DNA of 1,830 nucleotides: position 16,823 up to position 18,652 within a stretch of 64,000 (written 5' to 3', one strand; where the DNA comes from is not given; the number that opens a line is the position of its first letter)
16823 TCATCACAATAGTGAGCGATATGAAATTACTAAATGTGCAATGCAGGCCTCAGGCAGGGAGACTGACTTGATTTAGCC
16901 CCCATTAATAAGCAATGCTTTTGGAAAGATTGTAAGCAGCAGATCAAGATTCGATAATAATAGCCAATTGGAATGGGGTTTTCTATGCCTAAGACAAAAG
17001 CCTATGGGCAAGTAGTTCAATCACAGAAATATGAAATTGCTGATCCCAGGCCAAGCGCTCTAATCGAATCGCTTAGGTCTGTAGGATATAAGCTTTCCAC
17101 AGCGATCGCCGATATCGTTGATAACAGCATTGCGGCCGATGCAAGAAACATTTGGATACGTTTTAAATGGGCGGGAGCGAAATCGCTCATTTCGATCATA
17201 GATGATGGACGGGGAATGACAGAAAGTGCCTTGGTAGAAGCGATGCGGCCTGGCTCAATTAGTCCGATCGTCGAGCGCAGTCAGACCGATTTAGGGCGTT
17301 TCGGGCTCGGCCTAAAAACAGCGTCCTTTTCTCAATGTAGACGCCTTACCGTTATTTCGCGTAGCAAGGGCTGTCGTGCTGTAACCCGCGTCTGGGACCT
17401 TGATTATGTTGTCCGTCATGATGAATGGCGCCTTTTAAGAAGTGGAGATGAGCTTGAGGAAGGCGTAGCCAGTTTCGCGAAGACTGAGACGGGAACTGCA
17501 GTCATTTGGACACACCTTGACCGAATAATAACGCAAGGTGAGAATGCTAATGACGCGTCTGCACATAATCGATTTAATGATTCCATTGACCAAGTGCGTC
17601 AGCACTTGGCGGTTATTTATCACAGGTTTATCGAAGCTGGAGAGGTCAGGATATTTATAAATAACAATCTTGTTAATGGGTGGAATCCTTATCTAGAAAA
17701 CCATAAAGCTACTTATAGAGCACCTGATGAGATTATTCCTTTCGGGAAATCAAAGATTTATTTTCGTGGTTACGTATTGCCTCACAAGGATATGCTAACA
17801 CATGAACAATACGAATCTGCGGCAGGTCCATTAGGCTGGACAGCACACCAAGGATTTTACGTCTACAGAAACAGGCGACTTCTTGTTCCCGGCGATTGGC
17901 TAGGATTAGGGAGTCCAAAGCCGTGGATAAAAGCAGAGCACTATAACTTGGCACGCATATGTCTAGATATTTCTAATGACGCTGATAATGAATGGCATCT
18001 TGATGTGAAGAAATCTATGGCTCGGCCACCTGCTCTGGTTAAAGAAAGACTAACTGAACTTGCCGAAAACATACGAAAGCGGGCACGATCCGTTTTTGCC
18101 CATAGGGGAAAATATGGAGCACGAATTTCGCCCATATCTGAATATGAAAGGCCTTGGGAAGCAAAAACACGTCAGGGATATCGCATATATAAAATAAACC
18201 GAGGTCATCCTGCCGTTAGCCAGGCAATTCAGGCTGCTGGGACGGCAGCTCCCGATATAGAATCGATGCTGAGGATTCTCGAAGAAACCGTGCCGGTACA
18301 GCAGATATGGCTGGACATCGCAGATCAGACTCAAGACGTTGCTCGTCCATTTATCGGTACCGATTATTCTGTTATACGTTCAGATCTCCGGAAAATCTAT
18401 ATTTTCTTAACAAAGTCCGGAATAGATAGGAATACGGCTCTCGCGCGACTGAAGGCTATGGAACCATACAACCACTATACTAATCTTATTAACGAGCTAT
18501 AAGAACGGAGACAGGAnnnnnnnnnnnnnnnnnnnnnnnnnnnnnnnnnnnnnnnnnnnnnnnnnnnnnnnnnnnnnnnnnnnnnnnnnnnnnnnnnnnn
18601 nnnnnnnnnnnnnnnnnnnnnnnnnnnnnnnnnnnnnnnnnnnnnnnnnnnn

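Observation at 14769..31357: Composite, layered defence island with intermediate-GC flanks around the low-GC core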

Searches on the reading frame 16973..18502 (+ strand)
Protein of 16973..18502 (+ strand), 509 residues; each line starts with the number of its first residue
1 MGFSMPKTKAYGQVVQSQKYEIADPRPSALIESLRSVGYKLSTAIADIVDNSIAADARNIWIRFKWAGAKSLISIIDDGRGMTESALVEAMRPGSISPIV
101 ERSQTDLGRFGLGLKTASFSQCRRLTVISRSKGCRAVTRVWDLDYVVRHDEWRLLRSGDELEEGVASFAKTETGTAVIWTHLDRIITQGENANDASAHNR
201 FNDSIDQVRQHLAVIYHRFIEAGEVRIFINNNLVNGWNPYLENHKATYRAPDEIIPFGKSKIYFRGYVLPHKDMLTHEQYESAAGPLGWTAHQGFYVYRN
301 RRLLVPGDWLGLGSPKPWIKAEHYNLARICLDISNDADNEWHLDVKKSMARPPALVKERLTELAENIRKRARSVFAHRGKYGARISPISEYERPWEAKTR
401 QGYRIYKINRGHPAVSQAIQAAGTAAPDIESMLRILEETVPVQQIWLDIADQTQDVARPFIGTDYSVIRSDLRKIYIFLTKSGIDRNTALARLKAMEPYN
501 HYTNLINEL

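Call 4: search_protein_families(library=pfam, proteins=[window:16973-18502:+], max_evalue=0.01)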
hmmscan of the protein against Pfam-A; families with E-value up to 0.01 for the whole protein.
window:16973-18502:+ (509 aa): 2 families
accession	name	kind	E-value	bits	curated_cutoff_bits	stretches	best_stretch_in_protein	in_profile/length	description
PF13589.12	HATPase_c_3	-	1.5e-29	103.2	25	1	39-175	1-137/137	Histidine kinase-, DNA gyrase B-, and HSP90-like ATPase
PF02518.31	HATPase_c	-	1.3e-06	29.2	26.4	1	40-117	5-80/111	Histidine kinase-, DNA gyrase B-, and HSP90-like ATPase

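Call 6: search_protein_families(library=padloc, proteins=[window:16973-18502:+], max_evalue=0.001)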
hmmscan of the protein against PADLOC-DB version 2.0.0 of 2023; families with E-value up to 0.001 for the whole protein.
window:16973-18502:+ (509 aa): 1 family
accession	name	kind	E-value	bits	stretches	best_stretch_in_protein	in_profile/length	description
PDLC02204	MzaB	-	2.2e-129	430.2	1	23-509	7-491/500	-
